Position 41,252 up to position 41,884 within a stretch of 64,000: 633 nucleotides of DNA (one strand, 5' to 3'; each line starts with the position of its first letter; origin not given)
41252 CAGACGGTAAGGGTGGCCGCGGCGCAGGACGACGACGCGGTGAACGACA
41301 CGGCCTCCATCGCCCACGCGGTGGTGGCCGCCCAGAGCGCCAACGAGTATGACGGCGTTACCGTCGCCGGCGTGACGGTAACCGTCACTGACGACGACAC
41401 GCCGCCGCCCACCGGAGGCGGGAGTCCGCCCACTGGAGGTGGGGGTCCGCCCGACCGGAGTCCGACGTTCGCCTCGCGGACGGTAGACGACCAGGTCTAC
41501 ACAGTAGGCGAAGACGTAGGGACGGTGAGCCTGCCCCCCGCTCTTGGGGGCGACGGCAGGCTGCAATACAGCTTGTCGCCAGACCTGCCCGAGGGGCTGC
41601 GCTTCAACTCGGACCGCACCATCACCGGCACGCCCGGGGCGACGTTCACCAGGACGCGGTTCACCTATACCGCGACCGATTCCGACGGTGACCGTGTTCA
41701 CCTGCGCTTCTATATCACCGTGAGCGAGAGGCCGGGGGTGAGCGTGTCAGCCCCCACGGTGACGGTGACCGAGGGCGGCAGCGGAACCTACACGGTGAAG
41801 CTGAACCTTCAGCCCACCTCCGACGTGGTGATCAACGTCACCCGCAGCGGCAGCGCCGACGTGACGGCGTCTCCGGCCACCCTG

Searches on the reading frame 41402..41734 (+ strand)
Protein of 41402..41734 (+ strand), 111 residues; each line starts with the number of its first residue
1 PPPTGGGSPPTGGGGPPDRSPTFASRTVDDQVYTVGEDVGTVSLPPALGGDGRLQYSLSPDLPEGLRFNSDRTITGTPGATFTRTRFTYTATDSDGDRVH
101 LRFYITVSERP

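Call 65: search_protein_families(library=ncbifam, proteins=[window:41402-41734:+], max_evalue=0.1)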
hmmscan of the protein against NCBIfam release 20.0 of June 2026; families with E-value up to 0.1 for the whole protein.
window:41402-41734:+ (111 aa): 1 family
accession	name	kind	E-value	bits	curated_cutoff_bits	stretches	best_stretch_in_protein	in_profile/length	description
NF012211.1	tand_rpt_95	domain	0.071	13.1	90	0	66-108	42-85/98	tandem-95 repeat protein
